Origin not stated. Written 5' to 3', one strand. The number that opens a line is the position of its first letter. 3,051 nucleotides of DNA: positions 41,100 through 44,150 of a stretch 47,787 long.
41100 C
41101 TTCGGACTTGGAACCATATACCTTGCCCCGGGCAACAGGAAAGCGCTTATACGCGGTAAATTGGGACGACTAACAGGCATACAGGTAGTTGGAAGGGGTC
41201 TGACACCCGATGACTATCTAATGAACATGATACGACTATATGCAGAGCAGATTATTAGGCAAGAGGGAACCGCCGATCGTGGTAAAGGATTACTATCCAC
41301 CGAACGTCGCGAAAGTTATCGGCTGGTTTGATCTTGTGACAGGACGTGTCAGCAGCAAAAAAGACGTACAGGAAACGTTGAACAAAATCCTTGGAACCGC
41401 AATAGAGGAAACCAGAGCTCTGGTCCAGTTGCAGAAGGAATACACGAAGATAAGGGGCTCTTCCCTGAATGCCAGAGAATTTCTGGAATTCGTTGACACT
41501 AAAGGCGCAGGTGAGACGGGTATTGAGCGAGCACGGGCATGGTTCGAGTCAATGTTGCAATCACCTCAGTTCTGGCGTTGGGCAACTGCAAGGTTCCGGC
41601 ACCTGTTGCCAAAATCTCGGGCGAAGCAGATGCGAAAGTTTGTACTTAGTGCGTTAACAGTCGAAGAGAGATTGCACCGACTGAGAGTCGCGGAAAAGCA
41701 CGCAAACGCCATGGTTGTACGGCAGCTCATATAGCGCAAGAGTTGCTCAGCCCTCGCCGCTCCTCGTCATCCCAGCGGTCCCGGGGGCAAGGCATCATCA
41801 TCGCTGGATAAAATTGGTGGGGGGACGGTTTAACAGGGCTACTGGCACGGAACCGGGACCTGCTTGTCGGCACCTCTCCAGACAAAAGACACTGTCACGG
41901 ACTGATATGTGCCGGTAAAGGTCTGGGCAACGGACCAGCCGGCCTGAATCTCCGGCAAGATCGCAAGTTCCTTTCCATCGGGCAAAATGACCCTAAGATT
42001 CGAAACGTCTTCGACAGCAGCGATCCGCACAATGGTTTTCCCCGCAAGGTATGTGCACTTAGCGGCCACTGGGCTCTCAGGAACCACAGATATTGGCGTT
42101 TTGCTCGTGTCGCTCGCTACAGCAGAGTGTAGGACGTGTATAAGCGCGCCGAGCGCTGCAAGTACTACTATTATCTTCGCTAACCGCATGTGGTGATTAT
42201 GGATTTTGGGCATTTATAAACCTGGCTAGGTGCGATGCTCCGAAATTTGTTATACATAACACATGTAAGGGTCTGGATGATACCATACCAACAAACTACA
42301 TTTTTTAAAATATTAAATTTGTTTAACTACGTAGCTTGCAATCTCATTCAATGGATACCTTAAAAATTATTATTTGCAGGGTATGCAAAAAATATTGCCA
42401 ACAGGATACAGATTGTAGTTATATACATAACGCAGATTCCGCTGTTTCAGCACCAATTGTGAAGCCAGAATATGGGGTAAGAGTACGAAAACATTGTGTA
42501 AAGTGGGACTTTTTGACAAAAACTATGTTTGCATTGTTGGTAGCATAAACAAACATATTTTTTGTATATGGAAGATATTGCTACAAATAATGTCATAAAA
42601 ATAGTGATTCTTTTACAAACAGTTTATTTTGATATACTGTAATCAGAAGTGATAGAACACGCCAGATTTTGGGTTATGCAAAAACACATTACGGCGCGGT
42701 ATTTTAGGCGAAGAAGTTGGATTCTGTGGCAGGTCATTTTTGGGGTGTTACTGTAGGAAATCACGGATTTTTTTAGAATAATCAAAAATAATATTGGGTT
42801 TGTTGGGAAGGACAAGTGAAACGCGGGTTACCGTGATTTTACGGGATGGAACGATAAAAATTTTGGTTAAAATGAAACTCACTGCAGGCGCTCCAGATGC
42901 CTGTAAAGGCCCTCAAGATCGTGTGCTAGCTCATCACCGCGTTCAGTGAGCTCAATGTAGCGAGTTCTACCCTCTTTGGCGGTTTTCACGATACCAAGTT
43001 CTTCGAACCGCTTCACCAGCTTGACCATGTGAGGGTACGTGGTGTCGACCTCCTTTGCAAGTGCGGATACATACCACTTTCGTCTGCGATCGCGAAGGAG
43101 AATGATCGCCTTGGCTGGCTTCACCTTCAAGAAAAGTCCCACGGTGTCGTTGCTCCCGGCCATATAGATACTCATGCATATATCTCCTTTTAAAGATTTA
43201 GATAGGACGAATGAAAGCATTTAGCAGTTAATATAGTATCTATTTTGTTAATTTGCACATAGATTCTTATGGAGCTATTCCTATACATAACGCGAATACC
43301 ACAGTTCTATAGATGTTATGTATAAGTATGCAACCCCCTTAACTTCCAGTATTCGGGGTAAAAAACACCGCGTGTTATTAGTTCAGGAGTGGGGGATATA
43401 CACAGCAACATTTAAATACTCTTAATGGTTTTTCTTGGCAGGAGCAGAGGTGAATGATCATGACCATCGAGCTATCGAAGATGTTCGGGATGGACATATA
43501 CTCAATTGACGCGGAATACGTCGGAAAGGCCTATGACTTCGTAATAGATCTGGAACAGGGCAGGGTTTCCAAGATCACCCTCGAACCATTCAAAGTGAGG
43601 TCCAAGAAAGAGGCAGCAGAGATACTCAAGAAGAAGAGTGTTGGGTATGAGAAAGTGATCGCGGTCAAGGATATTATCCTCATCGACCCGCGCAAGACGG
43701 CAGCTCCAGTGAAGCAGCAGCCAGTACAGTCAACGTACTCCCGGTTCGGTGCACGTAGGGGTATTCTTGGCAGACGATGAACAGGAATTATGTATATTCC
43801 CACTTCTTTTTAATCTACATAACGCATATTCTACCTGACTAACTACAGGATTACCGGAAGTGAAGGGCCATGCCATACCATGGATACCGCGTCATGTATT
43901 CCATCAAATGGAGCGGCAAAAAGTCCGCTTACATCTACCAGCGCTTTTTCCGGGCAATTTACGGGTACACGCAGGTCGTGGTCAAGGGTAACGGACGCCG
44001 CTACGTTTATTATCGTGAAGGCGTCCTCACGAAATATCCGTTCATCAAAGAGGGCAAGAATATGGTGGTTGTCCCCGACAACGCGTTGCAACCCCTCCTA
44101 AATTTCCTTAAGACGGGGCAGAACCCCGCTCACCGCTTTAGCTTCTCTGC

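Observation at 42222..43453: Very AT-rich, largely gene-free locus: candidate replication origin or dedicated regulatory/ncRNA hub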

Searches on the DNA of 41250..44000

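Call 44: search_rna_families(source=window, start=41800, end=44000, threshold=evalue, max_evalue=5)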
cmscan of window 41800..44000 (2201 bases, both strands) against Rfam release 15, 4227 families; matches with E-value up to 5: 1.
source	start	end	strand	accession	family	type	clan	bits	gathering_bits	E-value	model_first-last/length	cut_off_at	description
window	43537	43646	+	RF02161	PART1_3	Gene; lncRNA;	-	14.7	40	3.4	1-131/131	no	Prostate androgen-regulated transcript 1 conserved region 3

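Call 105: search_rna_families(source=window, start=41250, end=41950, threshold=evalue, max_evalue=5)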
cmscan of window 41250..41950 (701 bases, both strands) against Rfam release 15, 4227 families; matches with E-value up to 5: 4.
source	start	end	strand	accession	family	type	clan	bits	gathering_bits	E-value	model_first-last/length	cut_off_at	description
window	41744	41805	-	RF00095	snoPyro_CD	Gene; snRNA; snoRNA; CD-box;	CL00132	21.9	45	0.043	1-58/58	no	Pyrococcus C/D box small nucleolar RNA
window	41745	41805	-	RF01152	sR1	Gene; snRNA; snoRNA; CD-box;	-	20.8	45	0.0052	1-57/57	no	Small nucleolar RNA sR1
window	41745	41805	-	RF01136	sR28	Gene; snRNA; snoRNA; CD-box;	-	17.8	39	0.031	1-55/55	no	Small nucleolar RNA sR28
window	41745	41800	-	RF01141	sR18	Gene; snRNA; snoRNA; CD-box;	-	12.9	45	3.3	1-56/56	no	Small nucleolar RNA sR18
